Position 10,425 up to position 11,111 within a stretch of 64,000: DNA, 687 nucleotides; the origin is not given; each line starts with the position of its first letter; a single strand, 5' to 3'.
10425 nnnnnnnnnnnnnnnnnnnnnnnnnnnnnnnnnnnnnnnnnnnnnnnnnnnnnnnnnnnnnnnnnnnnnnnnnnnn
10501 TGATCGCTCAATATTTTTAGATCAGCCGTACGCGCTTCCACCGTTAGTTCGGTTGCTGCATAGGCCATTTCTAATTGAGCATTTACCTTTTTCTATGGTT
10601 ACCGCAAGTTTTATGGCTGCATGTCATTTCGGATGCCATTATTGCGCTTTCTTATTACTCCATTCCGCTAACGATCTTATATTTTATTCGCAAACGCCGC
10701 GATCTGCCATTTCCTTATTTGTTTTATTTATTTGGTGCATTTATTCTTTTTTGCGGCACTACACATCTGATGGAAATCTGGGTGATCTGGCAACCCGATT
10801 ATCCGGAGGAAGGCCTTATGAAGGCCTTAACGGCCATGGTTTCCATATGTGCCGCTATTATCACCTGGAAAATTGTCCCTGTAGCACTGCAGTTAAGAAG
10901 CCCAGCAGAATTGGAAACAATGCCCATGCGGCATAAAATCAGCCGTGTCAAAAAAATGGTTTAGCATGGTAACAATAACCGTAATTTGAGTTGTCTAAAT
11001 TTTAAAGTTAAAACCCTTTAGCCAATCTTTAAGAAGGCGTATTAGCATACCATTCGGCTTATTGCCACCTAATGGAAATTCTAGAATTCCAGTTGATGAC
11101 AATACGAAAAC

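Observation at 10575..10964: Ethylene-binding domain protein with no output domain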

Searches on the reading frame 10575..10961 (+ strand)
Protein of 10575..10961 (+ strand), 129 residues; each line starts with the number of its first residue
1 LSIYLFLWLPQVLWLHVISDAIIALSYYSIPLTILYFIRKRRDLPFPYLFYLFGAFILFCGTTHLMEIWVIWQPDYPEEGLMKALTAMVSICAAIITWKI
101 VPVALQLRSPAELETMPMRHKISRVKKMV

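Call 3: search_protein_families(library=pfam, proteins=[window:10575-10961:+], max_evalue=0.1)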
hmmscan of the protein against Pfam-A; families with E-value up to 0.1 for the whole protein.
window:10575-10961:+ (129 aa): 2 families
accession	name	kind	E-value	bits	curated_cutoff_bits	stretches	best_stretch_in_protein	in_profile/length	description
PF25487.1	ETR1_N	-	1.3e-39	134.7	27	1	12-107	2-97/97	Ethylene receptor 1-like, N-terminal domain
PF15111.12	TMEM101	-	0.041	13.8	27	1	39-68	38-68/252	TMEM101 protein family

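Call 4: search_protein_families(library=ncbifam, proteins=[window:10575-10961:+], max_evalue=0.1)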
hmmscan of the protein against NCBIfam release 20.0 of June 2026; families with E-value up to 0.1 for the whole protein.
window:10575-10961:+ (129 aa): 0 families

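Call 5: find_homologous_proteins(query=window:10575-10961:+, max_evalue=0.001)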
Query window:10575-10961:+ (129 aa): 114 proteins with E <= 0.001 among 123 candidates.
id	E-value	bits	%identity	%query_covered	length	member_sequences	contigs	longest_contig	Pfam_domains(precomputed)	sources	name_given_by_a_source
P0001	1.8e-79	282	100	100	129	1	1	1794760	PF25487.2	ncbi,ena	-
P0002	3.3e-40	155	62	88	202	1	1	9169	PF25487.2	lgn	-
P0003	1.5e-38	150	60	89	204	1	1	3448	PF25487.2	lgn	-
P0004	1.9e-37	146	60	88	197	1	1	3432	PF25487.2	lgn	-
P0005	8.8e-37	144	55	98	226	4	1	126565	PF00989.32,PF25487.2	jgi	jgi:PAS domain-containing protein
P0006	1.7e-35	140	54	87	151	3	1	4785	PF25487.2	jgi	jgi:hypothetical protein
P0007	4.1e-35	139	51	97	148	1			PF25487.2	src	-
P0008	4.7e-35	139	52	86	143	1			PF25487.2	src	-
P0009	1.6e-34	137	49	94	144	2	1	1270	PF25487.2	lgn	-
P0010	2.5e-34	136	53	86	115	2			PF25487.2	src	-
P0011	1.0e-33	134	56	86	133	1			PF25487.2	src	-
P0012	1.7e-33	133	50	91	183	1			PF25487.2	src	-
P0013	2.7e-33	133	49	96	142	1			PF25487.2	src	-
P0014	2.8e-33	133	51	92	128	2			PF25487.2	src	-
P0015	3.5e-33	132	48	96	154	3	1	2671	PF25487.2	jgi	jgi:hypothetical protein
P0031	5.6e-32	129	46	96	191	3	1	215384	PF25487.2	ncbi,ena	-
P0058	1.5e-30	124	53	81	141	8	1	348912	PF25487.2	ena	-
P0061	2.3e-30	123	52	88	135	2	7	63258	PF25487.2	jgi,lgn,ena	-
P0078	2.6e-29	120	55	77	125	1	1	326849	PF25487.2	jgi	jgi:hypothetical protein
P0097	3.6e-25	107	58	66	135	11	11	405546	PF25487.2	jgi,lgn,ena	jgi:hypothetical protein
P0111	1.2e-21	95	50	67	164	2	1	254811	PF25487.2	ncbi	-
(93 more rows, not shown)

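Call 6: find_encoding_contigs(protein=P0001, flank=3000, max_places=3)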
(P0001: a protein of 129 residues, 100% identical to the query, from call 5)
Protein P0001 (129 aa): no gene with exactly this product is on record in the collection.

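Call 7: list_cluster_members(proteins=[P0001, P0058, P0097, P0061, P0078, P0031, P0111, P0005])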
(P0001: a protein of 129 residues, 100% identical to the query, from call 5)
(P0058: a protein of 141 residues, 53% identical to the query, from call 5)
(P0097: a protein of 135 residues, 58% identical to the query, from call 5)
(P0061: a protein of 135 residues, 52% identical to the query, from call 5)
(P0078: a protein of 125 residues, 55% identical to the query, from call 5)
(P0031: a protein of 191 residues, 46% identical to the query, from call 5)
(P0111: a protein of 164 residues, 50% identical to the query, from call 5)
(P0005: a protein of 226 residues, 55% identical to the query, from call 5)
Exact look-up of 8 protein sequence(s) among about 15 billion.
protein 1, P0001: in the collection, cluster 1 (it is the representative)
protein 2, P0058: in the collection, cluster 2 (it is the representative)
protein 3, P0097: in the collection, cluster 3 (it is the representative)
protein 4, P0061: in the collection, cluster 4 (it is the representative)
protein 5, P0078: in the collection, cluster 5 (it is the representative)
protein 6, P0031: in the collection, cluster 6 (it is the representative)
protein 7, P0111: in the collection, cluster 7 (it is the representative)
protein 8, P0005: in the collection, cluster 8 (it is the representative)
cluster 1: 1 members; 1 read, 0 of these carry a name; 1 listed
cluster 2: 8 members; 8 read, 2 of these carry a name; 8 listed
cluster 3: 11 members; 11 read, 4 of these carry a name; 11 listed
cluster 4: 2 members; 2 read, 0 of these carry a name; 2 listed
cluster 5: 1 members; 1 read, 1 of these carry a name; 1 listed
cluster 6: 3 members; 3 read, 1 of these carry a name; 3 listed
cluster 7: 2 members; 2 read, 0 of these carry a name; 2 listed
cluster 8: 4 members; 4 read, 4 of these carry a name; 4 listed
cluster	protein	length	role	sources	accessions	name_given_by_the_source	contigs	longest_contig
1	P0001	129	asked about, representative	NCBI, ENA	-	-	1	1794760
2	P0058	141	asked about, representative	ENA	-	-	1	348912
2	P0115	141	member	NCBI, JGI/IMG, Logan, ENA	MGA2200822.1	MAG: hypothetical protein ABSG40_02570 [Terriglobales bacterium] | hypothetical protein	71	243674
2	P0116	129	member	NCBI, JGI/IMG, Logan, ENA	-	hypothetical protein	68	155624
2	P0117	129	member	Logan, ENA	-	-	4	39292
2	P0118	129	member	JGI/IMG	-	-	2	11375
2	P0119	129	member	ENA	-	-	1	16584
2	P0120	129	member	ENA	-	-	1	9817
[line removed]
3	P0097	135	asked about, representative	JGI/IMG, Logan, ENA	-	hypothetical protein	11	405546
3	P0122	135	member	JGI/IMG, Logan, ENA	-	hypothetical protein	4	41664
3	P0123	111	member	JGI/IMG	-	hypothetical protein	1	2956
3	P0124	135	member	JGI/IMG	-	hypothetical protein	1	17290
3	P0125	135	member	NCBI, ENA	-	-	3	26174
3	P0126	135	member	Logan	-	-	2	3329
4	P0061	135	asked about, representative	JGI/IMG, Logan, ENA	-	-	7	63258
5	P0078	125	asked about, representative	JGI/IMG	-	hypothetical protein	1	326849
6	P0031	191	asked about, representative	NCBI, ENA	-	-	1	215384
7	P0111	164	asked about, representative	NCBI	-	-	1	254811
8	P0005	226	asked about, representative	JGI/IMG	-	PAS domain-containing protein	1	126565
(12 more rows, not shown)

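Call 32: search_protein_representatives(protein=window:10575-10961:+)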
Query: 129 residues. Proteins with E-value up to 0.001 (for the whole library): 8035; up to 1e-10: 5955; up to 1e-30: 708. The best 150 are listed.
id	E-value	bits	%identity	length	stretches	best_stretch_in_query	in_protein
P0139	1.3e-45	171.0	63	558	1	4-118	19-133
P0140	7.9e-44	165.2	61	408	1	4-117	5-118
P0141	2.8e-41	157.0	60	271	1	5-116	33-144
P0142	3.2e-41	156.8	55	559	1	4-122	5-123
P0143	1.4e-40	154.7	60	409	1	5-117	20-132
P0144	1.1e-39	151.9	60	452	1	5-116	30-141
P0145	1.1e-39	151.8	60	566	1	4-115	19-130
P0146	1.2e-39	151.7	57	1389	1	4-117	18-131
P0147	2.3e-39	150.8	59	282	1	4-115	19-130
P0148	2.4e-39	150.7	57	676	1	4-121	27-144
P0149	5.3e-39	149.6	56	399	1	6-116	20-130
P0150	1.1e-38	148.6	56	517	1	4-117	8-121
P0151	1.4e-38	148.2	58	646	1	5-117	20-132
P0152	1.7e-38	148.0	59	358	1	4-114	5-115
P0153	2.2e-38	147.6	56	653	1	4-118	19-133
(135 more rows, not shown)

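Call 34: search_protein_families(library=pfam, proteins=[P0139, P0140, P0141, P0142, P0143, P0144, P0145, P0147, P0148, P0002], max_evalue=0.001)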
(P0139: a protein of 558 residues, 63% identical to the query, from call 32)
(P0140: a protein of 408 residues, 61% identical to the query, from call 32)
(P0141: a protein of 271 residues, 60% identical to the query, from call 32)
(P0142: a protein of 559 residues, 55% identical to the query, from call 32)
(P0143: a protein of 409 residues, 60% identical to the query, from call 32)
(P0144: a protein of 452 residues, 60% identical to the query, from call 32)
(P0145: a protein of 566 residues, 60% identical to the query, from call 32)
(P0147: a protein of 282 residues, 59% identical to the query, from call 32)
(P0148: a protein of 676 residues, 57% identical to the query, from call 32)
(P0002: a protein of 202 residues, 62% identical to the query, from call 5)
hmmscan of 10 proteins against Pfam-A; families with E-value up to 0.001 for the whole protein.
P0139 (558 aa): 4 families
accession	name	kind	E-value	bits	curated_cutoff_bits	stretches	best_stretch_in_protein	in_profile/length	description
PF25487.1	ETR1_N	-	5.8e-39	132.7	27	1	27-122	2-97/97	Ethylene receptor 1-like, N-terminal domain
PF02518.31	HATPase_c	-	1.7e-31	109.3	26.4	1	295-411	1-110/111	Histidine kinase-, DNA gyrase B-, and HSP90-like ATPase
PF00072.30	Response_reg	-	1.4e-25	90.1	30.2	1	437-552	1-110/111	Response regulator receiver domain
PF00512.31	HisKA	-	1.7e-20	73.3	26.9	1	180-245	1-65/66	His Kinase A (phospho-acceptor) domain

P0140 (408 aa): 3 families
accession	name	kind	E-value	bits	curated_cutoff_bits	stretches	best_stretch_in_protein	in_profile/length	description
PF25487.1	ETR1_N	-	1.4e-36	125.1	27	1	13-108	2-97/97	Ethylene receptor 1-like, N-terminal domain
PF02518.31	HATPase_c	-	4.1e-33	114.6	26.4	1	286-402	1-110/111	Histidine kinase-, DNA gyrase B-, and HSP90-like ATPase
PF00512.31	HisKA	-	8.8e-18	64.6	26.9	1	173-238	1-65/66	His Kinase A (phospho-acceptor) domain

P0141 (271 aa): 2 families
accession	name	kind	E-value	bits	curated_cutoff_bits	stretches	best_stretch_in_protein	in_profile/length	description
PF25487.1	ETR1_N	-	6.3e-42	142.2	27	1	40-135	2-97/97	Ethylene receptor 1-like, N-terminal domain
PF00512.31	HisKA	-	2.3e-17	63.2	26.9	1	162-229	2-66/66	His Kinase A (phospho-acceptor) domain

P0142 (559 aa): 4 families
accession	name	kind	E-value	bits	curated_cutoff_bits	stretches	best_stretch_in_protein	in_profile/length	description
PF25487.1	ETR1_N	-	1e-38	132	27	1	13-108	2-97/97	Ethylene receptor 1-like, N-terminal domain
PF02518.31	HATPase_c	-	1.8e-27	96.4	26.4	1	280-396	1-110/111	Histidine kinase-, DNA gyrase B-, and HSP90-like ATPase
PF00072.30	Response_reg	-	5.4e-23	81.7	30.2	1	427-540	1-109/111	Response regulator receiver domain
PF00512.31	HisKA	-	8.4e-19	67.8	26.9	1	166-232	1-66/66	His Kinase A (phospho-acceptor) domain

P0143 (409 aa): 7 families
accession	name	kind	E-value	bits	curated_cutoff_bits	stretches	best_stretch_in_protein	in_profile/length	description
PF25487.1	ETR1_N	-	1.6e-43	147.3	27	1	27-122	2-97/97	Ethylene receptor 1-like, N-terminal domain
PF13426.13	PAS_9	-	2.5e-34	118.1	27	2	179-280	2-102/103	PAS domain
PF00989.32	PAS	-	2.3e-31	108.6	22.6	2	169-279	2-113/113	PAS fold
PF08448.16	PAS_4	-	8.6e-28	97.2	23.1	2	175-283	2-109/110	PAS fold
PF08447.18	PAS_3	-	9.9e-25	87.1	25.6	2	319-403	2-88/89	PAS fold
PF13188.13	PAS_8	-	4.7e-14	52.1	21.8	2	169-225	2-55/65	PAS domain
PF08670.17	MEKHLA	-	0.00077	19.8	23.7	0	174-273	33-135/143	MEKHLA domain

P0144 (452 aa): 5 families
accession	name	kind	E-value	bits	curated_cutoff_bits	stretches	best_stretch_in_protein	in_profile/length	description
PF25487.1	ETR1_N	-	2.3e-43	146.8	27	1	37-132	2-97/97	Ethylene receptor 1-like, N-terminal domain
PF02518.31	HATPase_c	-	1e-18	68.2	26.4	1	337-444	6-110/111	Histidine kinase-, DNA gyrase B-, and HSP90-like ATPase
PF06785.16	UPF0242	-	9.1e-05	23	33.5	1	46-204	5-151/194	Uncharacterised protein family (UPF0242) N-terminus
PF00512.31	HisKA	-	9.1e-05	22.9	26.9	1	207-287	2-63/66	His Kinase A (phospho-acceptor) domain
PF20975.2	DGCcoil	-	0.00016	21.4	26.7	1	137-199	237-299/359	DGC-associated coil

P0145 (566 aa): 5 families
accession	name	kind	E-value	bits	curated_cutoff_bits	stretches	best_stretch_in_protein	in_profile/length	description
PF25487.1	ETR1_N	-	7.2e-38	129.2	27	1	27-122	2-97/97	Ethylene receptor 1-like, N-terminal domain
PF02518.31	HATPase_c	-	3.3e-29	102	26.4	1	298-412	1-109/111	Histidine kinase-, DNA gyrase B-, and HSP90-like ATPase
PF00072.30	Response_reg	-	3e-22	79.3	30.2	1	448-561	1-109/111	Response regulator receiver domain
PF00512.31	HisKA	-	4.4e-18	65.5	26.9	1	180-246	1-66/66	His Kinase A (phospho-acceptor) domain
PF23198.2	PDE8A_N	-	0.00048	20.5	29.6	1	465-539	30-102/147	PDE8A-like, N-terminal domain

P0147 (282 aa): 2 families
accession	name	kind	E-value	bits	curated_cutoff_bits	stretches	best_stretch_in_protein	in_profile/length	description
PF25487.1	ETR1_N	-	1.9e-35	121.4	27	1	27-120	2-95/97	Ethylene receptor 1-like, N-terminal domain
PF00512.31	HisKA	-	1.1e-18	67.5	26.9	1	173-238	1-65/66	His Kinase A (phospho-acceptor) domain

P0148 (676 aa): 7 families
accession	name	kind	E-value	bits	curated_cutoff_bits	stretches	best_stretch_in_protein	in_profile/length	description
PF25487.1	ETR1_N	-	3.2e-36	123.9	27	1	35-129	2-96/97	Ethylene receptor 1-like, N-terminal domain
PF02518.31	HATPase_c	-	3.2e-17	63.4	26.4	1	400-520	2-109/111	Histidine kinase-, DNA gyrase B-, and HSP90-like ATPase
PF00072.30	Response_reg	-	6.8e-15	55.6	30.2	1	559-669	1-110/111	Response regulator receiver domain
PF13426.13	PAS_9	-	4.7e-14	53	27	1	168-270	3-103/103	PAS domain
PF00989.32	PAS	-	5.6e-11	42.9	22.6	1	156-268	2-113/113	PAS fold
PF08448.16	PAS_4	-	9.6e-08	32.7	23.1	1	168-272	7-109/110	PAS fold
PF00512.31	HisKA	-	1.2e-05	25.6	26.9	1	296-357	4-65/66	His Kinase A (phospho-acceptor) domain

P0002 (202 aa): 2 families
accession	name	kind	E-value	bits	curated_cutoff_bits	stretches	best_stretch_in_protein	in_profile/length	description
PF25487.1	ETR1_N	-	1.6e-42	144.1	27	1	24-119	2-97/97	Ethylene receptor 1-like, N-terminal domain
PF06785.16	UPF0242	-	9.3e-05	23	33.5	1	36-181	8-141/194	Uncharacterised protein family (UPF0242) N-terminus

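Call 37: find_encoding_contigs(protein=P0139, flank=8000, max_places=4)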
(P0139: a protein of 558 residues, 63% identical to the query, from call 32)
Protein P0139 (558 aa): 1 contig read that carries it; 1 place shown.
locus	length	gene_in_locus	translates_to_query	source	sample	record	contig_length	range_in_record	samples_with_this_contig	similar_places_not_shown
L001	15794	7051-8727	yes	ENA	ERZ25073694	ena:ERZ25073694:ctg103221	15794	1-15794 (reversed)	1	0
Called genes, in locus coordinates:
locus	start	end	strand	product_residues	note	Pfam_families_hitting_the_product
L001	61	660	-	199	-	PF02410:RsfS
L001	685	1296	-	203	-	PF01467:CTP_transf_like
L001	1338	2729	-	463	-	PF13660:DUF4147, PF05161:MOFRL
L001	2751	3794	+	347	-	PF08240:ADH_N, PF00107:ADH_zinc_N, PF13602:ADH_zinc_N_2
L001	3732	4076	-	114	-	-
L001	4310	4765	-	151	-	-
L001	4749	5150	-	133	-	-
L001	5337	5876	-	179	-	-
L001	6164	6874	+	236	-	-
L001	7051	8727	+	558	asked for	PF25487:ETR1_N, PF00512:HisKA, PF02518:HATPase_c, PF00072:Response_reg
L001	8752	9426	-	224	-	-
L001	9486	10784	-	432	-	PF00709:Adenylsucc_synt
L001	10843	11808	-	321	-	-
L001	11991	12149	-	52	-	-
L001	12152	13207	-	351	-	-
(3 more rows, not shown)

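Call 51: find_encoding_contigs(protein=P0058, flank=4000, max_places=3)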
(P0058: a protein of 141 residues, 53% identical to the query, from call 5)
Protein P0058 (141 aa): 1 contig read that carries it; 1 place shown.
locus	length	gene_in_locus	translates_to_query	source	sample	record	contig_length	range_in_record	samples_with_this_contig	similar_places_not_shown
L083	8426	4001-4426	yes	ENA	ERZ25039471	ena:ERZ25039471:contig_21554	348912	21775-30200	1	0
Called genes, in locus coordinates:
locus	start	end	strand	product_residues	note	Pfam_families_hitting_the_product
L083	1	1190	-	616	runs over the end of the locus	PF10592:AIPR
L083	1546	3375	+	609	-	PF00587:tRNA-synt_2b, PF04073:tRNA_edit, PF03129:HGTP_anticodon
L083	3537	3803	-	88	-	-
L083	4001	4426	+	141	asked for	PF25487:ETR1_N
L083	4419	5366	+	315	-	PF00072:Response_reg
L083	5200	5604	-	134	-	-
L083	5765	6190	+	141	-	PF00072:Response_reg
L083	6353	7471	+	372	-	PF13439:Glyco_transf_4, PF13579:Glyco_trans_4_4, PF13692:Glyco_trans_1_4, PF00534:Glycos_transf_1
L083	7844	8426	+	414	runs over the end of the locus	PF00202:Aminotran_3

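Call 53: search_protein_families(library=pfam, proteins=[L083:4419-5363:+, L083:5765-6187:+, P0121, P0097, P0111, P0003], max_evalue=0.01)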
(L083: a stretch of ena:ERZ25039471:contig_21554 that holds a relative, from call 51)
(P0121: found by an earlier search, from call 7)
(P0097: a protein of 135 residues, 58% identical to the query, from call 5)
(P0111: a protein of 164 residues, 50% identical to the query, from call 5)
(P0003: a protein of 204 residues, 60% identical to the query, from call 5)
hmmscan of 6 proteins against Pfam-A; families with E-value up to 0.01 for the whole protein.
L083:4419-5363:+ (315 aa): 2 families
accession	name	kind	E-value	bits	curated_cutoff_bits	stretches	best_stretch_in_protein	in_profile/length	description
PF00072.30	Response_reg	-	3.8e-13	50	30.2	1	19-129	1-110/111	Response regulator receiver domain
PF00512.31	HisKA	-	0.0056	17.1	26.9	0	195-228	31-64/66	His Kinase A (phospho-acceptor) domain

L083:5765-6187:+ (141 aa): 1 family
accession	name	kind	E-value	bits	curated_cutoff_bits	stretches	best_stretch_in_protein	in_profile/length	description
PF00072.30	Response_reg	-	1.2e-15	58.1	30.2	1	7-94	1-88/111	Response regulator receiver domain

P0121 (307 aa): 7 families
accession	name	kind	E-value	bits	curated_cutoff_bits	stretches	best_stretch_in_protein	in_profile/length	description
PF25487.1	ETR1_N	-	1e-40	138.3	27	1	31-126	2-97/97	Ethylene receptor 1-like, N-terminal domain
PF13426.13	PAS_9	-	6.6e-17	62.1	27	1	180-280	4-103/103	PAS domain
PF00989.32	PAS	-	6.8e-14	52.3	22.6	1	177-278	11-113/113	PAS fold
PF08447.18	PAS_3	-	4.8e-13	49.6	25.6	1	190-274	2-88/89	PAS fold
PF08448.16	PAS_4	-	5.6e-11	43.1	23.1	1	179-283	7-110/110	PAS fold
PF13188.13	PAS_8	-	0.0006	20.1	21.8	1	180-219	14-54/65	PAS domain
PF06785.16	UPF0242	-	0.0011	19.6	33.5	1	43-186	8-135/194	Uncharacterised protein family (UPF0242) N-terminus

P0097 (135 aa): 1 family
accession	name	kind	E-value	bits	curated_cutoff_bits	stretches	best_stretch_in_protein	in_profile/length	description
PF25487.1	ETR1_N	-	4.7e-35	120.2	27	1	25-119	2-96/97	Ethylene receptor 1-like, N-terminal domain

P0111 (164 aa): 2 families
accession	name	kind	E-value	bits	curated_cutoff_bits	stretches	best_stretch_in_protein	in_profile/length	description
PF25487.1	ETR1_N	-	6.4e-33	113.3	27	1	2-91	7-96/97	Ethylene receptor 1-like, N-terminal domain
PF12329.13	TMF_DNA_bd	-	0.0042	17.5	35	0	101-137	11-47/74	TATA element modulatory factor 1 DNA binding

P0003 (204 aa): 1 family
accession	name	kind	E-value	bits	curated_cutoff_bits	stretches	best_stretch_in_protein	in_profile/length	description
PF25487.1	ETR1_N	-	3.2e-43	146.4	27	1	26-121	2-97/97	Ethylene receptor 1-like, N-terminal domain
